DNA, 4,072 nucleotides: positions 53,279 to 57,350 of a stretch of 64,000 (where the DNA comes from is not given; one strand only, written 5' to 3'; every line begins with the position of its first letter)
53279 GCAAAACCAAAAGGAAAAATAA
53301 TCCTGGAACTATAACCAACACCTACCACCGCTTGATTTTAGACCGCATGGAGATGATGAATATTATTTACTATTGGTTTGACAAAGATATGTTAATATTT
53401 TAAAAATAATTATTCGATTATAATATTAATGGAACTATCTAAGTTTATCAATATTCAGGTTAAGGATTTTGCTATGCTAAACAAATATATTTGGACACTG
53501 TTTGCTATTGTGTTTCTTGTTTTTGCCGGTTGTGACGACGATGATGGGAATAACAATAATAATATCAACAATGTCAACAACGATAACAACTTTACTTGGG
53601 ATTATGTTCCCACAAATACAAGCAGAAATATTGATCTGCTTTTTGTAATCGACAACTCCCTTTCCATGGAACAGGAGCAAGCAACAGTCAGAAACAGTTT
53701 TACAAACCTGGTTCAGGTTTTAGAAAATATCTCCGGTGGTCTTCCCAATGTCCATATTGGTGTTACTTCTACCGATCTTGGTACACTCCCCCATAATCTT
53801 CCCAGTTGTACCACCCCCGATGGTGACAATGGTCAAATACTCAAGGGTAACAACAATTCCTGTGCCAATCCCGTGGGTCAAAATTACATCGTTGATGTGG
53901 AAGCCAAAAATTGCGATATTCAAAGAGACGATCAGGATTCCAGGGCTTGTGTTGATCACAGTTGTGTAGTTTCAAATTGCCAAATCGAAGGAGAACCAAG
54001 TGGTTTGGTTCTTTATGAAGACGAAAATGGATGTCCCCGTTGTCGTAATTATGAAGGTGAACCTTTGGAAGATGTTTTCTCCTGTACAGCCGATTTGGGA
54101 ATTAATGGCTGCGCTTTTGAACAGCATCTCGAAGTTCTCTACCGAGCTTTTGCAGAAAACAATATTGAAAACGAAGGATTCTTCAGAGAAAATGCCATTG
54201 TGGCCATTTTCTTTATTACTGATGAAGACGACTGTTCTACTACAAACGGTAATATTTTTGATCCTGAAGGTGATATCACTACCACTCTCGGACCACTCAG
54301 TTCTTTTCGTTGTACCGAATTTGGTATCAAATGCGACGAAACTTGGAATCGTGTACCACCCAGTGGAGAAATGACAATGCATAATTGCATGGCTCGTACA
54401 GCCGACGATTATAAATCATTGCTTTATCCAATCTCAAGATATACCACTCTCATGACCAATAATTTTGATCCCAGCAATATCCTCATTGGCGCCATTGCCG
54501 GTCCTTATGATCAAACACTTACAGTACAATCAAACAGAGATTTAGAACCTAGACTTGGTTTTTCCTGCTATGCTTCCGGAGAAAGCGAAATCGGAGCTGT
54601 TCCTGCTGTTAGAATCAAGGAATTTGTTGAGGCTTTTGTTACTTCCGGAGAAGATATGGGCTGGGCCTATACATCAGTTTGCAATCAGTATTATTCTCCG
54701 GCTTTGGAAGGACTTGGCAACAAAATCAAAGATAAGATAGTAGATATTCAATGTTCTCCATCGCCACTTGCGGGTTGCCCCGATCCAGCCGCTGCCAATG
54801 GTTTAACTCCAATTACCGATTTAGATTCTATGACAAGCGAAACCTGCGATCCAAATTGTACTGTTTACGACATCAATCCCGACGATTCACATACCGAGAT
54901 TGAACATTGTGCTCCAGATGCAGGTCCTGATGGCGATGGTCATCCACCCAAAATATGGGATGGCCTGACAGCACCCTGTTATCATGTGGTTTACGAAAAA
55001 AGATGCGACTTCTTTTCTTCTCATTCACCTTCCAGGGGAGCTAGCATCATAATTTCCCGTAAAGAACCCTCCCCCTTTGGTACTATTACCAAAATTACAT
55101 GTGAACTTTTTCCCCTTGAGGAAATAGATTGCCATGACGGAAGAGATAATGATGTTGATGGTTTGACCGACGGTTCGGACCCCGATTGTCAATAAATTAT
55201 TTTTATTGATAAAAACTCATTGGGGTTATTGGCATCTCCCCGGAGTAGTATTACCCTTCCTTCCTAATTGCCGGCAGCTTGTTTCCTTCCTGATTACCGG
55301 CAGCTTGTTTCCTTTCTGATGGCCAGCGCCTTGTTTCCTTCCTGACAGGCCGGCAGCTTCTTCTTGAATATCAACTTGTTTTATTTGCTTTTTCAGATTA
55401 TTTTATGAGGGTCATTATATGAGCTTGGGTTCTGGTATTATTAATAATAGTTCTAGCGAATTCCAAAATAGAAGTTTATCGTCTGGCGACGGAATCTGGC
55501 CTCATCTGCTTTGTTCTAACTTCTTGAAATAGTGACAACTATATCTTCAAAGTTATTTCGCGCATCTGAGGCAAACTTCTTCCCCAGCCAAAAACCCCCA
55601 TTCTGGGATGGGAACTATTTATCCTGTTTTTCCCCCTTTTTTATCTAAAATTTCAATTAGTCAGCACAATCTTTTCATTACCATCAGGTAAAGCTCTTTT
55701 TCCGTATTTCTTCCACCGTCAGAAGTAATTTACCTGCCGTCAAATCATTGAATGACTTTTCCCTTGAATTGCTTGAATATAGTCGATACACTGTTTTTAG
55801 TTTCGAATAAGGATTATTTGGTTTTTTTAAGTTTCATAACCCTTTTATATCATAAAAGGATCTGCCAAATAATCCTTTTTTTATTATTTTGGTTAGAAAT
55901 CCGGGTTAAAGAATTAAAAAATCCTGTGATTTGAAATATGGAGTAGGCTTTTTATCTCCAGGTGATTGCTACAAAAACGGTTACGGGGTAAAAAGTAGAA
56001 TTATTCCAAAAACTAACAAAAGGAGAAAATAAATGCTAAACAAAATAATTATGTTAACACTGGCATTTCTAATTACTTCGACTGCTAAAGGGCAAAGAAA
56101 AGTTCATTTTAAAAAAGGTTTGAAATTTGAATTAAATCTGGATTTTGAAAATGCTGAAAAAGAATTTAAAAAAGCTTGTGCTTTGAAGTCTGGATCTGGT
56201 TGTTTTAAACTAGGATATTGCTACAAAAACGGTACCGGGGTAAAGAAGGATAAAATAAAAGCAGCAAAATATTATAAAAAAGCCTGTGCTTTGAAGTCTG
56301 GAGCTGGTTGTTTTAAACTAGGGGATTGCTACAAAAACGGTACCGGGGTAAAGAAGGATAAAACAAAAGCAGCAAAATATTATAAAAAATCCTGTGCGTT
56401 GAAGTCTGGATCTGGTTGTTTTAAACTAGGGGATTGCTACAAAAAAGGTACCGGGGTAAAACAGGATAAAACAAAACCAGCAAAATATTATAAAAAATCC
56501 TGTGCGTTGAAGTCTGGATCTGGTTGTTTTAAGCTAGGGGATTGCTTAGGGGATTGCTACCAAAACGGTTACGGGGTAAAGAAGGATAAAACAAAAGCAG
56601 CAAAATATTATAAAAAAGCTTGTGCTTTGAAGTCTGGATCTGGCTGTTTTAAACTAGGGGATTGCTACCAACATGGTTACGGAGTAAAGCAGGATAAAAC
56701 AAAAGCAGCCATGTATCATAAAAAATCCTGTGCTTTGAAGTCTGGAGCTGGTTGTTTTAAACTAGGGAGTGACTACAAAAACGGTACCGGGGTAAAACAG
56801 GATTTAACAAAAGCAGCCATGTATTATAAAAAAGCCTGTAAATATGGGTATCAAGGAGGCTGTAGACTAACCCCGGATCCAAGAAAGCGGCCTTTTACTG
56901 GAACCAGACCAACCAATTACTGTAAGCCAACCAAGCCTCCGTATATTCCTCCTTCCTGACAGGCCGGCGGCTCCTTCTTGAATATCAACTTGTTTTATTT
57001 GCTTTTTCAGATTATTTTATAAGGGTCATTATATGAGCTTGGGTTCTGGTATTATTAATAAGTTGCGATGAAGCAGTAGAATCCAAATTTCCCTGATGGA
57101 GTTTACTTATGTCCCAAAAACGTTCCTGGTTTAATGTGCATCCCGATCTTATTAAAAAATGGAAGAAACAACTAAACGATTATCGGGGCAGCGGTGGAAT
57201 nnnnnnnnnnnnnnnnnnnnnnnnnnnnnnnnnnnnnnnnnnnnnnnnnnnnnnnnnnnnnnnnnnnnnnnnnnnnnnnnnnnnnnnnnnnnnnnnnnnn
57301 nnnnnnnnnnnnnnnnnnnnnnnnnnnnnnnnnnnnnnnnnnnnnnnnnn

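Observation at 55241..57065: Sel1/Hcp-like gene built from near-identical 111-bp DNA repeats, bracketed by 108-bp direct repeats and flanked by a decayed paralogue end, a repeat-unit fragment and a MITE copy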

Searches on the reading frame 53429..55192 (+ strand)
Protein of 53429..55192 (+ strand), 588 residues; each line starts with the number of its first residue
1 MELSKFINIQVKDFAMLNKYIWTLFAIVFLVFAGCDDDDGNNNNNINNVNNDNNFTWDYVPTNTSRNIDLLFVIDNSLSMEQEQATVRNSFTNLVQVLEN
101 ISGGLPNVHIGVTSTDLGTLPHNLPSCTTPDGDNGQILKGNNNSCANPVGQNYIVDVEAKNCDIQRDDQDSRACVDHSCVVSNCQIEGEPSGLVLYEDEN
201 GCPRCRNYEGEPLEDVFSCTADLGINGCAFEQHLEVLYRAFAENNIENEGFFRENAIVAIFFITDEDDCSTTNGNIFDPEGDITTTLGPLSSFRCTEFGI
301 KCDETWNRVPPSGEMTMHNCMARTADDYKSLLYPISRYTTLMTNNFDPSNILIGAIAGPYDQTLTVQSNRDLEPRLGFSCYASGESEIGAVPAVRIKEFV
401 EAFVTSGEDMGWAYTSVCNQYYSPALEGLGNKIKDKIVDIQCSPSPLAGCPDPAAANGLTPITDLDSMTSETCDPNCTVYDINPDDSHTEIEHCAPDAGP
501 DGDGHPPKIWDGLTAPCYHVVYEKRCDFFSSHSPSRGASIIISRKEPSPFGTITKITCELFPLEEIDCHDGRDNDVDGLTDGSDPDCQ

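Call 5: search_protein_families(library=pfam, proteins=[window:53429-55192:+], max_evalue=0.01)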
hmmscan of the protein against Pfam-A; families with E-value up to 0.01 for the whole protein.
window:53429-55192:+ (588 aa): 1 family
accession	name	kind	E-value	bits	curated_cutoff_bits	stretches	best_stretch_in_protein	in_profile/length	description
PF13519.12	VWA_2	-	0.0022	19.1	27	1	70-116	1-46/107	von Willebrand factor type A domain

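Call 15: find_encoding_contigs(protein=window:53429-55192:+, flank=10000, max_places=10)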
Protein window:53429-55192:+ (588 aa): no gene with exactly this product is on record in the collection.

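Call 36: search_protein_families(library=ncbifam, proteins=[window:53429-55192:+], max_evalue=0.01)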
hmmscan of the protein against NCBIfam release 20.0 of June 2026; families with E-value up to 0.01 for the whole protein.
window:53429-55192:+ (588 aa): 2 families
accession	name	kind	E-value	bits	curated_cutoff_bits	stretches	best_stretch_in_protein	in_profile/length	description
NF052240.1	MIDASAdhsBdello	equivalog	3.7e-08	32.9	700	1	40-119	30-105/378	MIDAS family adhesin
NF033662.1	acid_disulf_rpt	repeat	3.3e-06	26.7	41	1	565-588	4-27/32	acidic double-disulfide repeat-containing protein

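Call 45: find_homologous_proteins(query=window:53429-55192:+, max_evalue=1e-10)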
Query window:53429-55192:+ (588 aa): 1576 proteins with E <= 1e-10 among 8000 candidates; the best 120 are listed.
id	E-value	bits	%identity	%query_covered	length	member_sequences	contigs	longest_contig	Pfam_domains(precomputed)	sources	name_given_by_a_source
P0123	0.0e+0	1389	100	100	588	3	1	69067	-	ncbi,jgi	jgi:hypothetical protein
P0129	4.1e-274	929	75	89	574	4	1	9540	-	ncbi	ncbi:MAG: hypothetical protein ACQES9_10610 [Myxococcota bacterium]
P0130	2.4e-173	596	54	86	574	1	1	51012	-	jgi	jgi:hypothetical protein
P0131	6.3e-161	555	50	89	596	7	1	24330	-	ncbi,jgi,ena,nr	ncbi:MAG: hypothetical protein CVU65_03260 [Deltaproteobacteria bacterium HGW-Deltaproteobacteria-22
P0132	9.3e-160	551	52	89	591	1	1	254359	-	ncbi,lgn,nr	ncbi:MAG: VWA domain-containing protein [Deltaproteobacteria bacterium]|nr:VWA domain-containing pro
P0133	1.9e-159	550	52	89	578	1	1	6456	-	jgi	jgi:hypothetical protein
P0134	3.1e-159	549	51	89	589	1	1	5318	-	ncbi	-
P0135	4.8e-158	545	49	89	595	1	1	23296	-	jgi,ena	-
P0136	1.4e-157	544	50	89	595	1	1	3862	-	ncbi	-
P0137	3.9e-157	542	49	89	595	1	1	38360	-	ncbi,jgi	-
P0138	3.9e-156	539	52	89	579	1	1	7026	-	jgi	jgi:hypothetical protein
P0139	1.3e-155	537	48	90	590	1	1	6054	-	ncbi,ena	-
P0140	2.7e-154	533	48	89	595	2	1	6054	-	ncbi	-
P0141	4.2e-154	532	49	89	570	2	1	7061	-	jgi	-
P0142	4.0e-153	529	49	89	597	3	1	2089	-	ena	-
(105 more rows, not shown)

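Call 46: find_encoding_contigs(protein=P0129, flank=10000, max_places=5)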
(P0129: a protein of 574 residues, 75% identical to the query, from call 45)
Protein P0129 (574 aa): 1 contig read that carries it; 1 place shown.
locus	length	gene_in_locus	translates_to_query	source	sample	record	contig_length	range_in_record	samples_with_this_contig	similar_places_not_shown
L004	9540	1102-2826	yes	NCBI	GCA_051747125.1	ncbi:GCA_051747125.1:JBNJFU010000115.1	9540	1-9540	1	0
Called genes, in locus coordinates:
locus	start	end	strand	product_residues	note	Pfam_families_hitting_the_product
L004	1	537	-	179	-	PF00365:PFK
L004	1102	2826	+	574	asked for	-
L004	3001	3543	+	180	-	-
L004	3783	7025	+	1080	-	PF07705:CARDB (faint), PF11617:Cu-binding_MopE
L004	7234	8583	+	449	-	PF02881:SRP54_N, PF00448:SRP54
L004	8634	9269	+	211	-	-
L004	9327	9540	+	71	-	?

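Call 47: find_encoding_contigs(protein=P0130, flank=8000, max_places=5)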
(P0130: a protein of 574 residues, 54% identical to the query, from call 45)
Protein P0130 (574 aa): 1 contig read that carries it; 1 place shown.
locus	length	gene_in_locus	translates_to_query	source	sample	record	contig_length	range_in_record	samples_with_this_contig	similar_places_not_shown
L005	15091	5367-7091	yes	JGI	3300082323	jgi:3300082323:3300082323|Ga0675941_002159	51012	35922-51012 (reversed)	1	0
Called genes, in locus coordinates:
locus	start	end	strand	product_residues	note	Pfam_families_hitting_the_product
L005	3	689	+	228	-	?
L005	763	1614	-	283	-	PF23023:Anti-Pycsar_Apyc1, PF12706:Lactamase_B_2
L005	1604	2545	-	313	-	PF23023:Anti-Pycsar_Apyc1, PF12706:Lactamase_B_2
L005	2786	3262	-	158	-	PF01668:SmpB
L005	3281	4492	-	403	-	PF00365:PFK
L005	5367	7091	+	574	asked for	-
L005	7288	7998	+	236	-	PF13785:DUF4178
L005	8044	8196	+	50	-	-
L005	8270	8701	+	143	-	PF03994:DUF350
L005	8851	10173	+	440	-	PF13785:DUF4178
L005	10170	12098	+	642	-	PF13513:HEAT_EZ (faint), PF13646:HEAT_2 (weak), PF02985:HEAT (faint), PF12765:Cohesin_HEAT (faint)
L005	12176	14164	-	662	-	PF06739:SBBP (weak)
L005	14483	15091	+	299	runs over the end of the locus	-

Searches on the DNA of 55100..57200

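Call 42: search_rna_families(source=window, start=55100, end=57200, threshold=evalue, max_evalue=1)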
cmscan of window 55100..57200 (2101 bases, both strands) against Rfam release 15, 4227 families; matches with E-value up to 1: 2.
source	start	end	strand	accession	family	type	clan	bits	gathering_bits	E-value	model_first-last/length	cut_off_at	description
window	55965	56035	+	RF02980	freshwater-2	Cis-reg;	-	27.9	49.9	0.11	1-84/84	no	freshwater-2 RNA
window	56026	56087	+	RF00023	tmRNA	Gene;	CL00001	9.1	47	0.61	84-140/374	no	transfer-messenger RNA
